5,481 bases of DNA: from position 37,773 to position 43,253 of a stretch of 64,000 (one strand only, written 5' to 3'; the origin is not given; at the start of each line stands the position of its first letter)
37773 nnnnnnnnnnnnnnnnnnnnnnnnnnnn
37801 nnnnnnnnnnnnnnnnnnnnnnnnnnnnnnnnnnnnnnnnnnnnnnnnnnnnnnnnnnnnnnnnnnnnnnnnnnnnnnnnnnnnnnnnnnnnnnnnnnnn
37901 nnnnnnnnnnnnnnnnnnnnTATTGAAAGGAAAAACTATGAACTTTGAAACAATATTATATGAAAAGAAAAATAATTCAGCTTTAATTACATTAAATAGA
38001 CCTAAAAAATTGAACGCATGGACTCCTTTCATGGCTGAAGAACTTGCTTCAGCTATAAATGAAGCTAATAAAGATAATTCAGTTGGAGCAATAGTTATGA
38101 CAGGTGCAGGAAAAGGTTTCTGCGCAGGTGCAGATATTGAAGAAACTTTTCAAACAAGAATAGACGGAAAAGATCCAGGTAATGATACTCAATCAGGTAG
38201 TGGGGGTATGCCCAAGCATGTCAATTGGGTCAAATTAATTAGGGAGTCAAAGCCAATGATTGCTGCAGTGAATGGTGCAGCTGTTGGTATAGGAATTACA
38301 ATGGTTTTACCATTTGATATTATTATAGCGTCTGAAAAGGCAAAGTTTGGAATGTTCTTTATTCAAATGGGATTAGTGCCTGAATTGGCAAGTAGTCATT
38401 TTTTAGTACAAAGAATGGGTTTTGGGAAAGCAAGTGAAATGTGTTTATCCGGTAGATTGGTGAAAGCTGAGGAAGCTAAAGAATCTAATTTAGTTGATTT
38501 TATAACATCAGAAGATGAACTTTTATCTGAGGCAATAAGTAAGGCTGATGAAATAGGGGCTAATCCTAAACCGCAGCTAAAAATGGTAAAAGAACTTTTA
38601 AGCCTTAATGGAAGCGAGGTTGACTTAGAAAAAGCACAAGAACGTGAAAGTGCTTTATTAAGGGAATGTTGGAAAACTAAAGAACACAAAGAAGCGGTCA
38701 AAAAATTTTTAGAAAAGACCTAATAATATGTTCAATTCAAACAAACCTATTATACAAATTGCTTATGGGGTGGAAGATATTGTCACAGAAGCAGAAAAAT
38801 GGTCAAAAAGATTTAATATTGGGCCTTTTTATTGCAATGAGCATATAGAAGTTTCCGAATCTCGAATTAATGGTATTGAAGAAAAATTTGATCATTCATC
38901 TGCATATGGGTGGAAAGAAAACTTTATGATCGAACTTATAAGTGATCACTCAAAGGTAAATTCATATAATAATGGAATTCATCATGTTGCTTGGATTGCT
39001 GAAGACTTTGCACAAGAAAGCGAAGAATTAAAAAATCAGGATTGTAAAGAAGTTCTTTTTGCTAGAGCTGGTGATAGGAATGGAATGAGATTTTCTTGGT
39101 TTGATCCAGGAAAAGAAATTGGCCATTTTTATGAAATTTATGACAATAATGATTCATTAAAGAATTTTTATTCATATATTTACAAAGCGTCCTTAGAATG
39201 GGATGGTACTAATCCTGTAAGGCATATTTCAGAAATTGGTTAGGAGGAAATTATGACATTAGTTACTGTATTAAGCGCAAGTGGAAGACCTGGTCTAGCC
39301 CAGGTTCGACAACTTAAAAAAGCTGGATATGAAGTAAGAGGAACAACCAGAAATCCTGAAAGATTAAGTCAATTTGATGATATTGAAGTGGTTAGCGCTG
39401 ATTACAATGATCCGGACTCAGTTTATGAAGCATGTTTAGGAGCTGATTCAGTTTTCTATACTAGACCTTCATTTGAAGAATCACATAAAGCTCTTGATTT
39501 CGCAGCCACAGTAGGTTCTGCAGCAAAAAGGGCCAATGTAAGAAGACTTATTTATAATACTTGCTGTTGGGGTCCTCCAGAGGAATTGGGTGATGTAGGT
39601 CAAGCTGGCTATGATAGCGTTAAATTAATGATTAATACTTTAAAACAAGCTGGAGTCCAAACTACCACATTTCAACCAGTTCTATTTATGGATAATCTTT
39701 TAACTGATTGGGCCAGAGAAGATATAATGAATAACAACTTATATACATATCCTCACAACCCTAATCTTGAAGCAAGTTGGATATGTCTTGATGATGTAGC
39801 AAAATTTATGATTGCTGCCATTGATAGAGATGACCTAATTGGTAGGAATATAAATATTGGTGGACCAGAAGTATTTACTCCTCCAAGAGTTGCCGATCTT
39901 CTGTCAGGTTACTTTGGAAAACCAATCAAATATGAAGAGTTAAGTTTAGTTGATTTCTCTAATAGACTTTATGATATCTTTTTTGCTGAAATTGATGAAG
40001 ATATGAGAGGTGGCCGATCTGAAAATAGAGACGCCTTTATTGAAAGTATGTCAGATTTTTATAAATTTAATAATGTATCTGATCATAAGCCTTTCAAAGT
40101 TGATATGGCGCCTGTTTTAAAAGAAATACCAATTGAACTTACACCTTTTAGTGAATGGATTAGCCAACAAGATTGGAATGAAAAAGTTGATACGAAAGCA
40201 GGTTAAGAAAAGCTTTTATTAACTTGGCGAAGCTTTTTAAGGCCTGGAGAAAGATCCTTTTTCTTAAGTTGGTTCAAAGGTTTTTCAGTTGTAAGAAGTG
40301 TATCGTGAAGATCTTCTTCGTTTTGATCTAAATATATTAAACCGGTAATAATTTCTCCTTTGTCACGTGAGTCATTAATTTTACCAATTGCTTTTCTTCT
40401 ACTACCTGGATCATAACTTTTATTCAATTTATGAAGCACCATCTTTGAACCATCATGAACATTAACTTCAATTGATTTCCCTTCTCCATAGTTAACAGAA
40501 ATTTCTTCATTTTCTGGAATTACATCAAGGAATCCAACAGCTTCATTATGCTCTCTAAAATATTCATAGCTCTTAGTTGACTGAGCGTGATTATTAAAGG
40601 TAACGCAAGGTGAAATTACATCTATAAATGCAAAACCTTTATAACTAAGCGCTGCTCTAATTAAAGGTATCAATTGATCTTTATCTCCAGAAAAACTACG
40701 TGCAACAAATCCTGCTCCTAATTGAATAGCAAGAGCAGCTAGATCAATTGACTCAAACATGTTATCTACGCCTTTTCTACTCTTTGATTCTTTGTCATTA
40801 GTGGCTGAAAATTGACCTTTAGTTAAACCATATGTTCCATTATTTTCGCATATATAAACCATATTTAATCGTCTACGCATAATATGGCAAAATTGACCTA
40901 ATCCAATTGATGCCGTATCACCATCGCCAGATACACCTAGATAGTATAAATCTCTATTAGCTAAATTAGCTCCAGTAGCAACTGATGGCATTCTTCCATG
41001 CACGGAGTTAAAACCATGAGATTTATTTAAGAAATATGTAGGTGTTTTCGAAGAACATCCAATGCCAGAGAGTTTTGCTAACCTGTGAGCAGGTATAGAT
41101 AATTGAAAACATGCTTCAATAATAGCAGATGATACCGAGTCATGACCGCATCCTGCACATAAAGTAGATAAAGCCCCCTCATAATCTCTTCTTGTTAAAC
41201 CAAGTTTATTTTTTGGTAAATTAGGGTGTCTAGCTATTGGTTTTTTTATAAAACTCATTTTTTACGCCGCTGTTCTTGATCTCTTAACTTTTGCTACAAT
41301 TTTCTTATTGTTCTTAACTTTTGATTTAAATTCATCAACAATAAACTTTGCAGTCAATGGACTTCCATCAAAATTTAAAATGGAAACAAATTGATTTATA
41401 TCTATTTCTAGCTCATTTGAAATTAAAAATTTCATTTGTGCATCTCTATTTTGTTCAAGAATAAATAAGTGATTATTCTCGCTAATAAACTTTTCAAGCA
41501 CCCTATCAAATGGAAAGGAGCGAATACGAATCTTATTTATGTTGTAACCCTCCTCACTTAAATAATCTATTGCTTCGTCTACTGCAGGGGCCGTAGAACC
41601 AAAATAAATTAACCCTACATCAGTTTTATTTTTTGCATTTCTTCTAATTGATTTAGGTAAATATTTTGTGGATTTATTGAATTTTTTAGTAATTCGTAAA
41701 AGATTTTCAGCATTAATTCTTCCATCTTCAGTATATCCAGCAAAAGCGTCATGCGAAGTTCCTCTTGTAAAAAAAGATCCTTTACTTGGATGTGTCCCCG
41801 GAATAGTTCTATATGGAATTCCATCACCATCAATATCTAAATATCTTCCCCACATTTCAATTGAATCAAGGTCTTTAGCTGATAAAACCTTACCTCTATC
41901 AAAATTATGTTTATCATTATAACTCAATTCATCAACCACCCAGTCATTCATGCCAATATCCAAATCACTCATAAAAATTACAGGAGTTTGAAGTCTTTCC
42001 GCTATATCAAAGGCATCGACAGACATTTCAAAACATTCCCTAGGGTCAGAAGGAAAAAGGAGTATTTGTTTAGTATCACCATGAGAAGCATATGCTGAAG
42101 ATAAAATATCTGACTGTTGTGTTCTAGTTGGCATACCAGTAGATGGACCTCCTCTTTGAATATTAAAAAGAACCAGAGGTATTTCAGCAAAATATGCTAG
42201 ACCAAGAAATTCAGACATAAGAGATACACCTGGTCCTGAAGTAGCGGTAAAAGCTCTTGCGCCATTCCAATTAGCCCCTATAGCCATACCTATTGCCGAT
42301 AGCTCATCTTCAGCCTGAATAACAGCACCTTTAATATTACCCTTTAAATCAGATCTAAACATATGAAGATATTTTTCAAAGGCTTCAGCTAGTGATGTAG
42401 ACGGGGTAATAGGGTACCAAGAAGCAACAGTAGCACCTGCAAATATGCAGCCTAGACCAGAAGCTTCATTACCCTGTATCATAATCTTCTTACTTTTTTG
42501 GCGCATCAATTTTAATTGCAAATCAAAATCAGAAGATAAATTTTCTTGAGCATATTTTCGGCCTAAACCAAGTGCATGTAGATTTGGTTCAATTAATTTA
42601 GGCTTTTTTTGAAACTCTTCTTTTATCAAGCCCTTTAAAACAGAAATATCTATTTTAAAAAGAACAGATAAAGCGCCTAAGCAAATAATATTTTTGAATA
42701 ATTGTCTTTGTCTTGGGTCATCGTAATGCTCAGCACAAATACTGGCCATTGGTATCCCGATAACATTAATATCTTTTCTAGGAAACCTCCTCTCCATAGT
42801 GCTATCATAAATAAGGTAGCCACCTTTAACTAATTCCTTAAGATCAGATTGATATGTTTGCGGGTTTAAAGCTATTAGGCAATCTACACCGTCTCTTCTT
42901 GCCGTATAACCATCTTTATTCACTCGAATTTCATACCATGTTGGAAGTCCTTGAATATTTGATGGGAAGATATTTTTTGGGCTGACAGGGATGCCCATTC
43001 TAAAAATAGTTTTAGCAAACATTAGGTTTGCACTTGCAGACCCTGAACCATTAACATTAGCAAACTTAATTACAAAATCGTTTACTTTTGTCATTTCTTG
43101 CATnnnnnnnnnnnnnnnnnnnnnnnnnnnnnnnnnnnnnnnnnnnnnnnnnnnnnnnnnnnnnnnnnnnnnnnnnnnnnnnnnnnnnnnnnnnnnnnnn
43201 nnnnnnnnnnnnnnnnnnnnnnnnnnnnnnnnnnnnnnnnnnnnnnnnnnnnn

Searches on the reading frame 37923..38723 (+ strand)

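Call 25: search_protein_families(library=pfam, proteins=[window:37923-38723:+], max_evalue=0.001)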
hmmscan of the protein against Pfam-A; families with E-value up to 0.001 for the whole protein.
window:37923-38723:+ (266 aa): 2 families
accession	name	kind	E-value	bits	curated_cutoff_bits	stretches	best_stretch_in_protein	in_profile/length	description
PF00378.25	ECH_1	-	2.9e-53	181.2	27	1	15-265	2-243/251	Enoyl-CoA hydratase/isomerase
PF16113.10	ECH_2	-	7.7e-30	105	27.2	1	21-262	3-238/335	Enoyl-CoA hydratase/isomerase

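Call 55: search_protein_families(library=ncbifam, proteins=[window:37923-38723:+], max_evalue=0.00001)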
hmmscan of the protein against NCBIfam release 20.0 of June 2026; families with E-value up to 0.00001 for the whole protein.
window:37923-38723:+ (266 aa): 71 families (the best 25 are shown)
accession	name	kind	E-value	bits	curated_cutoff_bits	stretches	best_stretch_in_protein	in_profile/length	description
NF006109.0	PRK08260.1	subfamily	8.4e-63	212.4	320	1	6-265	1-270/296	enoyl-CoA hydratase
NF004857.0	PRK06210.1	equivalog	1.5e-55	188.5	341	1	4-265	3-267/275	enoyl-CoA hydratase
NF051848.1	EnCoAHydtEchA19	equivalog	3.1e-53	181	400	1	11-265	2-250/258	enoyl-CoA hydratase EchA19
NF004517.0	PRK05862.1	equivalog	2e-49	168.4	396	1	6-265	1-249/257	enoyl-CoA hydratase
NF006699.0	PRK09245.1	subfamily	3.7e-49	167.4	354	1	9-265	3-258/266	crotonase/enoyl-CoA hydratase family protein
NF004475.0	PRK05809.1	subfamily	6.7e-47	160.1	394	1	6-265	1-252/260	short-chain-enoyl-CoA hydratase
NF046063.1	oxepin_alt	equivalog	5.1e-45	153.9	300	1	13-265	4-250/254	oxepin-CoA hydrolase, alternative type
NF004840.0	PRK06190.1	equivalog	1.9e-44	152.2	253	1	9-255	4-241/260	enoyl-CoA hydratase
NF005700.0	PRK07511.1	subfamily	8.9e-44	150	274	1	11-265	5-253/260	enoyl-CoA hydratase family protein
NF004635.0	PRK05981.1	equivalog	3.5e-42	144.7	351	1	6-265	1-258/266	enoyl-CoA hydratase/isomerase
TIGR02280.1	PaaB1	equivalog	5.8e-42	144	345.15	1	11-265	1-248/256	2-(1,2-epoxy-1,2-dihydrophenyl)acetyl-CoA isomerase PaaG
NF007239.0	PRK09674.1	equivalog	1.8e-41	142.3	371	1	9-265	4-249/257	2,3-dehydroadipyl-CoA hydratase PaaF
NF004525.0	PRK05870.1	equivalog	2.7e-41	142.2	285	1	9-255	3-239/249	enoyl-CoA hydratase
NF006007.0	PRK08138.1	subfamily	3.5e-41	141.3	355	1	12-265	11-253/261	enoyl-CoA hydratase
NF005803.0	PRK07658.1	equivalog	6.3e-41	140.5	313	1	11-265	4-249/257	enoyl-CoA hydratase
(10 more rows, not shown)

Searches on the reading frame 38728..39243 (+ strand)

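Call 25: search_protein_families(library=pfam, proteins=[window:38728-39243:+], max_evalue=0.001)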
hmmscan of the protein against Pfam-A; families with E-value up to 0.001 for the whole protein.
window:38728-39243:+ (171 aa): 1 family
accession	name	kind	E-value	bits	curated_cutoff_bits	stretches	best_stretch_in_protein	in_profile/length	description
PF13669.12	Glyoxalase_4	-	7.4e-10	39.5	27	1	10-122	2-107/109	Glyoxalase/Bleomycin resistance protein/Dioxygenase superfamily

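Call 55: search_protein_families(library=ncbifam, proteins=[window:38728-39243:+], max_evalue=0.00001)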
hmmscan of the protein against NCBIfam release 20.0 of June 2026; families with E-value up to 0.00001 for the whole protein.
window:38728-39243:+ (171 aa): 0 families

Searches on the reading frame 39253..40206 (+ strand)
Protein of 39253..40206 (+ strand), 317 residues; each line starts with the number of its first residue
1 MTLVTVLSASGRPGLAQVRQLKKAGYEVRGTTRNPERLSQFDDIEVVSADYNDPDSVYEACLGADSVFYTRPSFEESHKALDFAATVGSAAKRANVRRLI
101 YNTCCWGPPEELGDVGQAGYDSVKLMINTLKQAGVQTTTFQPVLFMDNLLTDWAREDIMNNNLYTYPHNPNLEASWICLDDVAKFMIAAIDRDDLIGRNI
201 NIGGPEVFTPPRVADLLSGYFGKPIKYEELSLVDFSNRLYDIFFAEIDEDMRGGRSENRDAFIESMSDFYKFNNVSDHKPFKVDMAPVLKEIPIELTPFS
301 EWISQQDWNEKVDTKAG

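Call 53: search_protein_families(library=pfam, proteins=[window:39253-40206:+], max_evalue=0.00001)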
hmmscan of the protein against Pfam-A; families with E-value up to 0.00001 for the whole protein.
window:39253-40206:+ (317 aa): 2 families
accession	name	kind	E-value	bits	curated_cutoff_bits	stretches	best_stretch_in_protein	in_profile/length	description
PF05368.20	NmrA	-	3.8e-20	73.1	27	1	3-243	4-252/298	NmrA-like family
PF13460.12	NAD_binding_10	-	1.4e-15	58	27.2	1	9-192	2-183/184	NAD(P)H-binding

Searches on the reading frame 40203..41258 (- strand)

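Call 53: search_protein_families(library=pfam, proteins=[window:40203-41258:-], max_evalue=0.00001)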
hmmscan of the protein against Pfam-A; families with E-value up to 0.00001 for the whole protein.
window:40203-41258:- (351 aa): 2 families
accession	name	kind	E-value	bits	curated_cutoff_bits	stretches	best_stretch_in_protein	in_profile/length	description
PF02775.26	TPP_enzyme_C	-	9.6e-25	87.6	21.9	1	66-214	2-151/151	Thiamine pyrophosphate enzyme, C-terminal TPP binding domain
PF12367.13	PFO_beta_C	-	2.1e-06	28.2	24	0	275-321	17-61/66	Pyruvate ferredoxin oxidoreductase beta subunit C terminal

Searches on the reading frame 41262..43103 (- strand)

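Call 53: search_protein_families(library=pfam, proteins=[window:41262-43103:-], max_evalue=0.00001)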
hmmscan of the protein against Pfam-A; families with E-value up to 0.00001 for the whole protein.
window:41262-43103:- (613 aa): 2 families
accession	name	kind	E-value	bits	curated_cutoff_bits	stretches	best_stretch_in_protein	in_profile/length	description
PF01855.24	POR_N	-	1.6e-48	165.9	27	1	218-383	2-157/231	Pyruvate flavodoxin/ferredoxin oxidoreductase, thiamine diP-bdg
PF01558.24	POR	-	3.8e-29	102.5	27.4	1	19-182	2-172/173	Pyruvate ferredoxin/flavodoxin oxidoreductase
